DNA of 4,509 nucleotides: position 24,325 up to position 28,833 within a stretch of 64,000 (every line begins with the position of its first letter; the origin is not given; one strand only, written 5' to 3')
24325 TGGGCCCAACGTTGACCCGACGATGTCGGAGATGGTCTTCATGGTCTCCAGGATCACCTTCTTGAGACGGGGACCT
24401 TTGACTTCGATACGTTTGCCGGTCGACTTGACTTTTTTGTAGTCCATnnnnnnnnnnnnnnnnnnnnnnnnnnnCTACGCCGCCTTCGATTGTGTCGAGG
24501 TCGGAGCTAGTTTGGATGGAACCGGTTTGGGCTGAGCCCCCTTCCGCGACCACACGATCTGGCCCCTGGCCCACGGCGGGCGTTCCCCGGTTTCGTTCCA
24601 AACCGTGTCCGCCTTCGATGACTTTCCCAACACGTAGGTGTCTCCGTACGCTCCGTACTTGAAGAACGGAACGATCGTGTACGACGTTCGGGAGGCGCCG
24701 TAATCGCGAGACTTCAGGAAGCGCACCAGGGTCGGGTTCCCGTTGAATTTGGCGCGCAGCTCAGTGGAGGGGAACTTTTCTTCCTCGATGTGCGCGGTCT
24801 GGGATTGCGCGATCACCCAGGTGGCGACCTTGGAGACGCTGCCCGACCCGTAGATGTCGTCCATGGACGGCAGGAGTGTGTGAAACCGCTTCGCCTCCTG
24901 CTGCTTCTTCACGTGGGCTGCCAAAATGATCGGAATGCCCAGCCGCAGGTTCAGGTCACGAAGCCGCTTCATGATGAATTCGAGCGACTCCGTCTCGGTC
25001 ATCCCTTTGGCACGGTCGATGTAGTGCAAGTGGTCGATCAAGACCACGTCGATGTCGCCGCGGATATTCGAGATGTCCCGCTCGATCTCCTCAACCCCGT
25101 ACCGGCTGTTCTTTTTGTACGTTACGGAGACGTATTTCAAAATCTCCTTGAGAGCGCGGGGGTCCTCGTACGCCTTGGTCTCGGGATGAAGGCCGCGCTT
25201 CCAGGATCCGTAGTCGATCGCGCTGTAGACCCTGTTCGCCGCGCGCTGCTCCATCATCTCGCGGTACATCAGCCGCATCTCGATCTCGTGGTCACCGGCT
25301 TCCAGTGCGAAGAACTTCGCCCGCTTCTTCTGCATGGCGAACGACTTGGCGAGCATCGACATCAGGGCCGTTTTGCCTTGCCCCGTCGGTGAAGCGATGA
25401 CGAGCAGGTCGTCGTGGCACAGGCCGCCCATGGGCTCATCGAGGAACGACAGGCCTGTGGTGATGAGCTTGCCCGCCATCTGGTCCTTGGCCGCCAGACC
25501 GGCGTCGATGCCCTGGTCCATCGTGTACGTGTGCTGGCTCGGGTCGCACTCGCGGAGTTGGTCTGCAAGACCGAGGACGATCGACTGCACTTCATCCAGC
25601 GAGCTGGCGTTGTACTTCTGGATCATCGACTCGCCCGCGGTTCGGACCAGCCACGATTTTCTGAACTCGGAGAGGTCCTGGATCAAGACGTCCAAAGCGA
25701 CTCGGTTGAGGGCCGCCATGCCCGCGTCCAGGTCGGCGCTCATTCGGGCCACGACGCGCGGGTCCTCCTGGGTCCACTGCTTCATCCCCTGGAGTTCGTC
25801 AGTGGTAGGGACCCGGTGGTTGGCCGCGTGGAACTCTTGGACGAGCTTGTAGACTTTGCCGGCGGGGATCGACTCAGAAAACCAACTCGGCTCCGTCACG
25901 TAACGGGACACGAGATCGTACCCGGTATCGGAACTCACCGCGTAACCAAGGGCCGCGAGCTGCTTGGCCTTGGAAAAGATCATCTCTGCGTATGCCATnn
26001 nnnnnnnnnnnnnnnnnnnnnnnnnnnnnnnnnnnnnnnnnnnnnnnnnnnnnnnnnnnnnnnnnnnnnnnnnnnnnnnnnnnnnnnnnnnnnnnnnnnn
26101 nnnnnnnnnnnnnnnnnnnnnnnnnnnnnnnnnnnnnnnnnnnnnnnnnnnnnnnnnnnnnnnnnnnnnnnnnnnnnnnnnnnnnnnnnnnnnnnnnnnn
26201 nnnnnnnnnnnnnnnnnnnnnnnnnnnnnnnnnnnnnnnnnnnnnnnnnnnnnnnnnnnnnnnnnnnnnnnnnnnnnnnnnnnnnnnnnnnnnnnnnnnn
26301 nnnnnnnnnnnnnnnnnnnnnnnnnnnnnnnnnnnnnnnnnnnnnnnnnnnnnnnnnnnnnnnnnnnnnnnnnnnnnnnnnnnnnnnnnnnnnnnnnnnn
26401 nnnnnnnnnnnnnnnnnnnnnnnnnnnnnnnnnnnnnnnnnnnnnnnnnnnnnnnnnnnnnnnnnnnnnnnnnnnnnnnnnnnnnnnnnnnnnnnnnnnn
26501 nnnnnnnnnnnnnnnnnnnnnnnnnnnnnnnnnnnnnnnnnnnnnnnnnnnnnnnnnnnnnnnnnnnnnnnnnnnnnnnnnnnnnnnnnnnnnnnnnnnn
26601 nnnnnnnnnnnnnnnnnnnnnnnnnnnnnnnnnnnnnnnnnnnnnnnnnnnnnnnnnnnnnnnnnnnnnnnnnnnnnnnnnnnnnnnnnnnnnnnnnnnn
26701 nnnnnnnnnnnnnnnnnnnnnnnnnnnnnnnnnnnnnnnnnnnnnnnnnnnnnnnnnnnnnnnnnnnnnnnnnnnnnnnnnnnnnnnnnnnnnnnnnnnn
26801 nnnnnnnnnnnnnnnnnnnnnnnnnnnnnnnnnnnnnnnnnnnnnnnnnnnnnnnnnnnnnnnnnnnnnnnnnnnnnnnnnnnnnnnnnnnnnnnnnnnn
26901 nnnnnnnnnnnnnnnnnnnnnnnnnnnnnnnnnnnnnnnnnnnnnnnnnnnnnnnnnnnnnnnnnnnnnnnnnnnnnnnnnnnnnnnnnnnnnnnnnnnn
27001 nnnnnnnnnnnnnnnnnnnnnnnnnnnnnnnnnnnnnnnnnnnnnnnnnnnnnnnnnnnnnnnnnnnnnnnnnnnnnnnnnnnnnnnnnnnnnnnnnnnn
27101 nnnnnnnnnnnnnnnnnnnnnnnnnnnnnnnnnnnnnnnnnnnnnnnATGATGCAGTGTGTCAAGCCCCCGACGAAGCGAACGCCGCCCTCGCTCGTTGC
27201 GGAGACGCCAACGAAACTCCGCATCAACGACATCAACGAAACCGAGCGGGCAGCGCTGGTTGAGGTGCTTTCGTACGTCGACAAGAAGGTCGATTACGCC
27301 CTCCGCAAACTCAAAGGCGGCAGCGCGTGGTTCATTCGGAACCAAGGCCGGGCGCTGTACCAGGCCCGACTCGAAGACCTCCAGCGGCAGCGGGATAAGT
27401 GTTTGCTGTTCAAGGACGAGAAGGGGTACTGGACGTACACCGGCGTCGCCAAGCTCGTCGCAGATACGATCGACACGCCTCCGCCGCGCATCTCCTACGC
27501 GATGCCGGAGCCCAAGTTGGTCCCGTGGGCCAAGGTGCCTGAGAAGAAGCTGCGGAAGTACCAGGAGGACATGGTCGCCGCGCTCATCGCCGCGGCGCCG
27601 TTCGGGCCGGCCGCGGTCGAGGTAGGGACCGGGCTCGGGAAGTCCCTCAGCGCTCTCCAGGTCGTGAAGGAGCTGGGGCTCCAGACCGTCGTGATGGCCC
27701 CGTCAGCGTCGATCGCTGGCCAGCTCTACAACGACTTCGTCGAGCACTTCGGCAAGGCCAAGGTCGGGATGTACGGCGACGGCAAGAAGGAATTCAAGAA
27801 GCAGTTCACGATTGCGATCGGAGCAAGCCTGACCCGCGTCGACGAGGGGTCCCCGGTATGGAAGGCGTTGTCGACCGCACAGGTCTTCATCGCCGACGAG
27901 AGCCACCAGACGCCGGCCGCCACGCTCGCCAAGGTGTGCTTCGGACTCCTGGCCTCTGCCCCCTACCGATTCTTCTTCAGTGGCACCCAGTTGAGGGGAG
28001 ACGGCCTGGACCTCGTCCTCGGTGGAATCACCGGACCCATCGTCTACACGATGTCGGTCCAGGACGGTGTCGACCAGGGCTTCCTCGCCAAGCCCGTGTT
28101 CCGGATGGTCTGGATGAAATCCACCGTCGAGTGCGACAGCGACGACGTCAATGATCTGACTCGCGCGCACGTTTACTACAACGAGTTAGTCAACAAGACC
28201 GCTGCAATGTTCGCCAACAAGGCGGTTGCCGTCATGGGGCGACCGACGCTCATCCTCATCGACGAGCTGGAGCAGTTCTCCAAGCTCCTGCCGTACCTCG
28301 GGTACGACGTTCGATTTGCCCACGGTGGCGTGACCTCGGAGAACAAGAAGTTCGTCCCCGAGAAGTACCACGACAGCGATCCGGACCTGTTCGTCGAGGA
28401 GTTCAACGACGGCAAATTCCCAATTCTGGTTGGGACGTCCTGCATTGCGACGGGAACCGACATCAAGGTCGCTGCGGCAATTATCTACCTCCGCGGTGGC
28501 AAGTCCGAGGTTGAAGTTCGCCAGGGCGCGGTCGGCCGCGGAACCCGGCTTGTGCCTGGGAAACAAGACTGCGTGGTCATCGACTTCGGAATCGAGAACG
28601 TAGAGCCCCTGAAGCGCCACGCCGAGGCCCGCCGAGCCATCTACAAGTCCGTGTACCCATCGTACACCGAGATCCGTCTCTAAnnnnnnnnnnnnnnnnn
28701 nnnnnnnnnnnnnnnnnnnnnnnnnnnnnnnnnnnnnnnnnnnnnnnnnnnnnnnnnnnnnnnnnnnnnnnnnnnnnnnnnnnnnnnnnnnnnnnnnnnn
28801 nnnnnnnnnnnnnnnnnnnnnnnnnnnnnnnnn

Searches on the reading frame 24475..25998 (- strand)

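Call 62: search_protein_families(library=pfam, proteins=[window:24475-25998:-], max_evalue=0.001)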
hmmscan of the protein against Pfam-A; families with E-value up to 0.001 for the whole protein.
window:24475-25998:- (507 aa): 3 families
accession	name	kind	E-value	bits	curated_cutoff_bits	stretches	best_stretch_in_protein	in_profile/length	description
PF03796.21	DnaB_C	-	7e-22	78.5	27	1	179-405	2-218/255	DnaB-like helicase C terminal domain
PF13481.12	AAA_25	-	7e-05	23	27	1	196-367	33-194/195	AAA domain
PF13401.12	AAA_22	-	0.00085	20.1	27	0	197-361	6-122/130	AAA domain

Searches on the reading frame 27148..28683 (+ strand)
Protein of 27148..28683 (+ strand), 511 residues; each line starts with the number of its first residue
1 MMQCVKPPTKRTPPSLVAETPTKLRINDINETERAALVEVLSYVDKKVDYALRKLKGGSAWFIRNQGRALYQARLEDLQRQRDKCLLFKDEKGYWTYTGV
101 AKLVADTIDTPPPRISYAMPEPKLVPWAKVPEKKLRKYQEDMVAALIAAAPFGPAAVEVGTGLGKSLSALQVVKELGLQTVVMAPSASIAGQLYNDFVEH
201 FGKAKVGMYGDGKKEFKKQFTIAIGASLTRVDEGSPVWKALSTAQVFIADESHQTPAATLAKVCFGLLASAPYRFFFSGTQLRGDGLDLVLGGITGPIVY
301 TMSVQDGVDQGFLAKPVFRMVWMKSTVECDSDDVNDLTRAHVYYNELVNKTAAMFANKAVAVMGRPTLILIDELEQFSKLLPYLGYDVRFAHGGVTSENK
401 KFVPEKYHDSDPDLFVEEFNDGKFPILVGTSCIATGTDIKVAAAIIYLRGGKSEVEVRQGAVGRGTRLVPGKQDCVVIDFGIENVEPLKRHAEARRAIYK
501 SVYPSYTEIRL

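Call 62: search_protein_families(library=pfam, proteins=[window:27148-28683:+], max_evalue=0.001)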
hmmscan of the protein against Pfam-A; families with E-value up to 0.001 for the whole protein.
window:27148-28683:+ (511 aa): 3 families
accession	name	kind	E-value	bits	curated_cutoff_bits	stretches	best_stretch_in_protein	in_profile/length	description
PF04851.21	ResIII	-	2.7e-11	44.1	22.5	1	133-280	2-161/164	Type III restriction enzyme, res subunit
PF00270.35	DEAD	-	2.3e-05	24.6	26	1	154-255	16-129/167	DEAD/DEAH box helicase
PF00271.37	Helicase_C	-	4.3e-05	24.2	23.5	1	379-467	32-108/110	Helicase conserved C-terminal domain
